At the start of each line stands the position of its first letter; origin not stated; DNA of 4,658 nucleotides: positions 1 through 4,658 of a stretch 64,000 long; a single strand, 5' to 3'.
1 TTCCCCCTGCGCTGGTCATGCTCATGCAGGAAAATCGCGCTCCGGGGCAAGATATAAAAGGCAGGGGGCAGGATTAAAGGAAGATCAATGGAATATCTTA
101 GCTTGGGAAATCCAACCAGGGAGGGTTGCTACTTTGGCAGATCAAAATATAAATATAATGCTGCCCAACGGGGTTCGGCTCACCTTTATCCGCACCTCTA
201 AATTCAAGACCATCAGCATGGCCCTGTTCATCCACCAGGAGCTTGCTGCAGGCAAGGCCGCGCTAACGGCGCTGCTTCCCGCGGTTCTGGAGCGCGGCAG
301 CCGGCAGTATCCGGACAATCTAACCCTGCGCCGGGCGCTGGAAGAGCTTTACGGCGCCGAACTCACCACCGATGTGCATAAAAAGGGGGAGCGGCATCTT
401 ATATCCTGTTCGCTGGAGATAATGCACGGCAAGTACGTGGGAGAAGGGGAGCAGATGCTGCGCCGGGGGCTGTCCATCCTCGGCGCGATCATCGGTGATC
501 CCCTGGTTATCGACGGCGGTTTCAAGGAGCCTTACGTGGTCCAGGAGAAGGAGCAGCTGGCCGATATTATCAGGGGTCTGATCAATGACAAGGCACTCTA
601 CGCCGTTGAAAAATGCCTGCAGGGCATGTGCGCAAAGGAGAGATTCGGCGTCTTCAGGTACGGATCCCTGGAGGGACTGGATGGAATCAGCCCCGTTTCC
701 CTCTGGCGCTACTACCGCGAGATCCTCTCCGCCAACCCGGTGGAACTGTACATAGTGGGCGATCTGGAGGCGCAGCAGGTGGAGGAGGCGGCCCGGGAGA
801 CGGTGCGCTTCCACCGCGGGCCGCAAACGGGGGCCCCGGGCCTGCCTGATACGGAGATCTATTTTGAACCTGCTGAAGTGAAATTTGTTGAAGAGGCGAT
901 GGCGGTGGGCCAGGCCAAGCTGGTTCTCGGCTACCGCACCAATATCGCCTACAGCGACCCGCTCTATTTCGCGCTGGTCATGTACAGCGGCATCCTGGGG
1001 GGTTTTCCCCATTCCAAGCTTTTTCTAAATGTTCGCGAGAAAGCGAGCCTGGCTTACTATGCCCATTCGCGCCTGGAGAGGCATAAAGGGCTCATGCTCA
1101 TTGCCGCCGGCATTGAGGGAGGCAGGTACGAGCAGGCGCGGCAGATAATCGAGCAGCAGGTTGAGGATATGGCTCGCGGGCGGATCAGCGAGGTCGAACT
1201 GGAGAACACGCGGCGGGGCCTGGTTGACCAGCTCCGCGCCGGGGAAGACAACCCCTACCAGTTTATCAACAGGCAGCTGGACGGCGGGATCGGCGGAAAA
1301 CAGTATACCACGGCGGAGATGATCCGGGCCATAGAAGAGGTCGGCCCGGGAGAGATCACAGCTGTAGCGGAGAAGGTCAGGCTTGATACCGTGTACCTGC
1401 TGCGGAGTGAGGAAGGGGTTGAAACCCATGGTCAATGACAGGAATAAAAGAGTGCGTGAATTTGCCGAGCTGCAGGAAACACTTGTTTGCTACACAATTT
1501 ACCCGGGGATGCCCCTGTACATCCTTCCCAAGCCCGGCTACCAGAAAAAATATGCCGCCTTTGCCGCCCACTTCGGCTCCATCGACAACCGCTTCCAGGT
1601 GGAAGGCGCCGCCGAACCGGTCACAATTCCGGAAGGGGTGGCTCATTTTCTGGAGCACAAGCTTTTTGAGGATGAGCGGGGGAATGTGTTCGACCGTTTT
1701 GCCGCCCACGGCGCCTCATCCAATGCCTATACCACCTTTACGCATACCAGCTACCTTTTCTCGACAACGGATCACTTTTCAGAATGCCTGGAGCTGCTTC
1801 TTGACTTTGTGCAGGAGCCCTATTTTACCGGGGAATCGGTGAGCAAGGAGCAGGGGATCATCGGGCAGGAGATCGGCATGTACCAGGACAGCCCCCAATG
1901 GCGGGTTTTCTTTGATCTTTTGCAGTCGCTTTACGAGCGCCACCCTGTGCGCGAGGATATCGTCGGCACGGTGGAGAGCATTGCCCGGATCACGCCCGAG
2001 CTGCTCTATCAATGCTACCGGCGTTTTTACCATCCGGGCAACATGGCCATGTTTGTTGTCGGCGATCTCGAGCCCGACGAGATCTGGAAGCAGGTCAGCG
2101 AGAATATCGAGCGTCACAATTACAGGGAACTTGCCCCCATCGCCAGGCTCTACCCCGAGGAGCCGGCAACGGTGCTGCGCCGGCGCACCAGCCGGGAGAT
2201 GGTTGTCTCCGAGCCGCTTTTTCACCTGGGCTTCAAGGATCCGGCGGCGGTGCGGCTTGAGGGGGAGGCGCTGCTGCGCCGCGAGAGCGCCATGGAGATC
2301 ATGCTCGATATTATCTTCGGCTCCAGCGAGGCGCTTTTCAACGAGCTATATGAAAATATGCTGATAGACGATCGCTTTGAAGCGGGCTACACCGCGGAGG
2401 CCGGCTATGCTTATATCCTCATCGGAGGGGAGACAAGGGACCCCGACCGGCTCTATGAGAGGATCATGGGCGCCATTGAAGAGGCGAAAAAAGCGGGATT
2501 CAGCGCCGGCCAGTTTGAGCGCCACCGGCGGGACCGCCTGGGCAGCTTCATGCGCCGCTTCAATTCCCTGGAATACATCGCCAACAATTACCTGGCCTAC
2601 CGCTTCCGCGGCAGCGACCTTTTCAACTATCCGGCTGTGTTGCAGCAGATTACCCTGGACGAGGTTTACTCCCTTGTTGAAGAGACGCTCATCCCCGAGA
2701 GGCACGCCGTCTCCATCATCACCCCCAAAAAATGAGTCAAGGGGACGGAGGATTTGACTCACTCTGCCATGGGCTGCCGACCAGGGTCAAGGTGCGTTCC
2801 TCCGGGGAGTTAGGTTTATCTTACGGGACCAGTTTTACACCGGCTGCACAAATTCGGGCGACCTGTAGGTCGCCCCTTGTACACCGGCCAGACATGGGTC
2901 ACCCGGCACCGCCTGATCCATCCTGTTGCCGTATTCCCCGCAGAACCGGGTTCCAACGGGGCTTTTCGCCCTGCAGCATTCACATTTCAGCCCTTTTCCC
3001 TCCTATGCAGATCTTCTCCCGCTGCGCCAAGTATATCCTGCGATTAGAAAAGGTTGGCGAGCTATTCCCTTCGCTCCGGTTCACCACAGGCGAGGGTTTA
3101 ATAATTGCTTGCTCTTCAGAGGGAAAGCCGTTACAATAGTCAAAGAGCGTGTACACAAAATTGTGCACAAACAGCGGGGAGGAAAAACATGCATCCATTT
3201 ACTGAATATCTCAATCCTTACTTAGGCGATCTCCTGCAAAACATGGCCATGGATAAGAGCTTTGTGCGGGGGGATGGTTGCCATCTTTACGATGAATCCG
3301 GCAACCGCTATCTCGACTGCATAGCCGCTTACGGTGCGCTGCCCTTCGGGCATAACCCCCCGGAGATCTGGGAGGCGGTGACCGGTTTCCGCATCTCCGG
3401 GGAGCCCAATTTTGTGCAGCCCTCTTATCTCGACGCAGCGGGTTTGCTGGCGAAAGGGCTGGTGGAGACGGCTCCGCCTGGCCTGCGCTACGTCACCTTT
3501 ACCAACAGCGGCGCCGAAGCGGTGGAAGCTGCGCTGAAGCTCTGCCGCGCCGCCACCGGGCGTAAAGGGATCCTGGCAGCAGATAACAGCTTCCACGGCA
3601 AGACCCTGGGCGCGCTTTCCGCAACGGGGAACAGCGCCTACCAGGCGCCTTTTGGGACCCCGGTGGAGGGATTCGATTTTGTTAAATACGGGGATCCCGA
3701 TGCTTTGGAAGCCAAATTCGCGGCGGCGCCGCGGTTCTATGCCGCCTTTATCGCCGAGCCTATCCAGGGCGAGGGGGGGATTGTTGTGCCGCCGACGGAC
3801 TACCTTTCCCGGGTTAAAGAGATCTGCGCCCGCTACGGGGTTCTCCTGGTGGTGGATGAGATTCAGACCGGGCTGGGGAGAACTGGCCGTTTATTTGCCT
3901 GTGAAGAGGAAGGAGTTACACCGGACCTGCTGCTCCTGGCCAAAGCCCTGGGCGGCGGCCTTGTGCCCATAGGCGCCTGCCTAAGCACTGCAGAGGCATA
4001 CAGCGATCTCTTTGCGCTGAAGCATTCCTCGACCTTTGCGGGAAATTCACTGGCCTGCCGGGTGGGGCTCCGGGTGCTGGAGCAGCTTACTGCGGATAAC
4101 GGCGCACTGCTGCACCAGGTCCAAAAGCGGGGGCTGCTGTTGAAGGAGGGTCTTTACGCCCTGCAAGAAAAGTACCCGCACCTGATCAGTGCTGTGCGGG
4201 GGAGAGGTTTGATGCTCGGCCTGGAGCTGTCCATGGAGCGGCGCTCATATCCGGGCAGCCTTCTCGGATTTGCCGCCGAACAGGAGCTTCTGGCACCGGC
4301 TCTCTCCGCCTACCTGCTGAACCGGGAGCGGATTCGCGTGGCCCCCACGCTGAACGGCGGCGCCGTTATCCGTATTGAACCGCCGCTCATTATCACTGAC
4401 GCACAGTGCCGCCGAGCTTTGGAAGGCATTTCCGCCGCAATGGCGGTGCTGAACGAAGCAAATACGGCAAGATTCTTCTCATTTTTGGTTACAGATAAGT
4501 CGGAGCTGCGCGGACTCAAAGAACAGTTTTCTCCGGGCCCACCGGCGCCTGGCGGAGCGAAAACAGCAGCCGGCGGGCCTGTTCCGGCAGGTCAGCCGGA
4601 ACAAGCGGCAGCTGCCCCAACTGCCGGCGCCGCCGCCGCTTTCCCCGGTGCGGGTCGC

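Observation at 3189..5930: Natural fusion of a class-III aminotransferase to an aldehyde-forming acyl-ACP-reductase-like domain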

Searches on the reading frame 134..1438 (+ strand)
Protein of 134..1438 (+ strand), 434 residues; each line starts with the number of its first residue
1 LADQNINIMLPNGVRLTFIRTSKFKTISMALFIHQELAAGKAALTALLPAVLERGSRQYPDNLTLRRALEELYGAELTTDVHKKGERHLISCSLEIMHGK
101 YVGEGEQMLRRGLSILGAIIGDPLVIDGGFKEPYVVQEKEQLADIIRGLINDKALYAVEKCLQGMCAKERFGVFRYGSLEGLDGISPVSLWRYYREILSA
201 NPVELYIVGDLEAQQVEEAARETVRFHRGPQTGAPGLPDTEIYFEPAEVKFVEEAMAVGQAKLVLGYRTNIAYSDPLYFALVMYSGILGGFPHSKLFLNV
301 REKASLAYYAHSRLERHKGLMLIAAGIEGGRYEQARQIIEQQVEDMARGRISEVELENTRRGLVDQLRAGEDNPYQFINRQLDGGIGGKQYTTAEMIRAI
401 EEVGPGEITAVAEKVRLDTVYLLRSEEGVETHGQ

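Call 16: search_protein_families(library=pfam, proteins=[window:134-1438:+], max_evalue=0.001)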
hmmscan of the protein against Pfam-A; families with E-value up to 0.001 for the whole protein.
window:134-1438:+ (434 aa): 1 family
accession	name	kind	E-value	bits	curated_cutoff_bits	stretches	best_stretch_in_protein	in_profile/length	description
PF05193.26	Peptidase_M16_C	-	1.2e-22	81.1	23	1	189-363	6-181/181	Peptidase M16 inactive domain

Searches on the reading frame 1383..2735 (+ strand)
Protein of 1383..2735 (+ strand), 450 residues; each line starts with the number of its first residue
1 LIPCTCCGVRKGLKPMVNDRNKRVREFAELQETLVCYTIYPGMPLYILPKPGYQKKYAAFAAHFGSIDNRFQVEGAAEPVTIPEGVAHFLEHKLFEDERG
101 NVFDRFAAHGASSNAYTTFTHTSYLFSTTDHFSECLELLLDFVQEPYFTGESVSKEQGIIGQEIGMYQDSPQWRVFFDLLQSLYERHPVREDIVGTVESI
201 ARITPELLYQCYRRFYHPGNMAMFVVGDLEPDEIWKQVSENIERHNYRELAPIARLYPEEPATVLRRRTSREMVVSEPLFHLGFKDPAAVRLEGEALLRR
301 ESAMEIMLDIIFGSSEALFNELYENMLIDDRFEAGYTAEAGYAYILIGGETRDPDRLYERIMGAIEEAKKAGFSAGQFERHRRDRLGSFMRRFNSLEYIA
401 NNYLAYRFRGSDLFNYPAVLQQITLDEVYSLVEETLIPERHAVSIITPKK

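Call 16: search_protein_families(library=pfam, proteins=[window:1383-2735:+], max_evalue=0.001)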
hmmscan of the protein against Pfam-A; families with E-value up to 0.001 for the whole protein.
window:1383-2735:+ (450 aa): 2 families
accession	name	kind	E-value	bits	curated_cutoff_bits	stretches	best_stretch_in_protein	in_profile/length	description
PF05193.26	Peptidase_M16_C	-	1.1e-18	68.2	23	1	203-383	2-179/181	Peptidase M16 inactive domain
PF00675.25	Peptidase_M16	-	4.8e-16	59.4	22.3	1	84-196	31-148/149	Insulinase (Peptidase family M16)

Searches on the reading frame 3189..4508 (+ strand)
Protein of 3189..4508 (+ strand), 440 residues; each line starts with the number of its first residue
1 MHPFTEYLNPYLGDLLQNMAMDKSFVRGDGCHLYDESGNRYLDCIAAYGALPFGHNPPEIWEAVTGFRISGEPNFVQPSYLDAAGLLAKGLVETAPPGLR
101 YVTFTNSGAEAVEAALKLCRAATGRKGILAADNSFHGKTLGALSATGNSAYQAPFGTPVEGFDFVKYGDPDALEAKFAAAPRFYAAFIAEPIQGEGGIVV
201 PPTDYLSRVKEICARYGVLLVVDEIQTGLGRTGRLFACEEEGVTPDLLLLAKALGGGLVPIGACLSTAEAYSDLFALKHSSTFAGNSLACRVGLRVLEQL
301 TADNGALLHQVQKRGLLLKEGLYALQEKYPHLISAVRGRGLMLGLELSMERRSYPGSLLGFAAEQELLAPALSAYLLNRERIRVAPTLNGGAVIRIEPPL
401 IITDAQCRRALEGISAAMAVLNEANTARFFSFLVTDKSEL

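Call 85: search_solved_structures(query=window:3189-4508:+, max_evalue=1e-40, show_alignments=1)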
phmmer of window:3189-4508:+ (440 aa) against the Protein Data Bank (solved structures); distinct sequences matched with E-value up to 1e-40: 71 (the best 60 are shown).
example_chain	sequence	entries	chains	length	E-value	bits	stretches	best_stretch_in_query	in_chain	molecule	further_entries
4ppm_A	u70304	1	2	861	5.3e-85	289.2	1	4-348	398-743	Aminotransferase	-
5h7d_A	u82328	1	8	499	7.6e-81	275.5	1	32-423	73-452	Putrescine aminotransferase,Immunoglobulin G-binding protein A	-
5x3f_A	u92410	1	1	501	7.7e-81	275.5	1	32-423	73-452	Putrescine aminotransferase,Immunoglobulin G-binding protein A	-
8cpl_A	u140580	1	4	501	9.5e-81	275.2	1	32-422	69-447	Putrescine aminotransferase,Immunoglobulin G-binding protein A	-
4uox_A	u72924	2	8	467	1.6e-80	274.5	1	32-421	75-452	PUTRESCINE AMINOTRANSFERASE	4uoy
8r2p_A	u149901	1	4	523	2.3e-80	273.9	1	32-421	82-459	Putrescine aminotransferase,Immunoglobulin G-binding protein A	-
1vef_A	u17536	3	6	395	1.6e-64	221.7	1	22-356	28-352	Acetylornithine/acetyl-lysine aminotransferase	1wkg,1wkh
8ht2_A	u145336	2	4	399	6.1e-64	219.8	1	25-419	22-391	Acetylornithine aminotransferase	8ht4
2ord_A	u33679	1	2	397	1.3e-62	215.4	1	22-350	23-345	Acetylornithine aminotransferase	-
2e54_A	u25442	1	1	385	1.4e-62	215.4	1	23-350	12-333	Acetylornithine aminotransferase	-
7nn1_A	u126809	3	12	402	1.4e-62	215.3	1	25-413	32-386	Acetylornithine aminotransferase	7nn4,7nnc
3ruy_A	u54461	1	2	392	1.1e-60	209.1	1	27-358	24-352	Ornithine aminotransferase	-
2eh6_A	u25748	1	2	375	3.4e-59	204.2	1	21-355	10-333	Acetylornithine aminotransferase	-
6w7x_A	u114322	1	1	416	8.5e-56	193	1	26-370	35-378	Acetylornithine aminotransferase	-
5viu_A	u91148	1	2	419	1.5e-54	188.9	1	26-407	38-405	Acetylornithine aminotransferase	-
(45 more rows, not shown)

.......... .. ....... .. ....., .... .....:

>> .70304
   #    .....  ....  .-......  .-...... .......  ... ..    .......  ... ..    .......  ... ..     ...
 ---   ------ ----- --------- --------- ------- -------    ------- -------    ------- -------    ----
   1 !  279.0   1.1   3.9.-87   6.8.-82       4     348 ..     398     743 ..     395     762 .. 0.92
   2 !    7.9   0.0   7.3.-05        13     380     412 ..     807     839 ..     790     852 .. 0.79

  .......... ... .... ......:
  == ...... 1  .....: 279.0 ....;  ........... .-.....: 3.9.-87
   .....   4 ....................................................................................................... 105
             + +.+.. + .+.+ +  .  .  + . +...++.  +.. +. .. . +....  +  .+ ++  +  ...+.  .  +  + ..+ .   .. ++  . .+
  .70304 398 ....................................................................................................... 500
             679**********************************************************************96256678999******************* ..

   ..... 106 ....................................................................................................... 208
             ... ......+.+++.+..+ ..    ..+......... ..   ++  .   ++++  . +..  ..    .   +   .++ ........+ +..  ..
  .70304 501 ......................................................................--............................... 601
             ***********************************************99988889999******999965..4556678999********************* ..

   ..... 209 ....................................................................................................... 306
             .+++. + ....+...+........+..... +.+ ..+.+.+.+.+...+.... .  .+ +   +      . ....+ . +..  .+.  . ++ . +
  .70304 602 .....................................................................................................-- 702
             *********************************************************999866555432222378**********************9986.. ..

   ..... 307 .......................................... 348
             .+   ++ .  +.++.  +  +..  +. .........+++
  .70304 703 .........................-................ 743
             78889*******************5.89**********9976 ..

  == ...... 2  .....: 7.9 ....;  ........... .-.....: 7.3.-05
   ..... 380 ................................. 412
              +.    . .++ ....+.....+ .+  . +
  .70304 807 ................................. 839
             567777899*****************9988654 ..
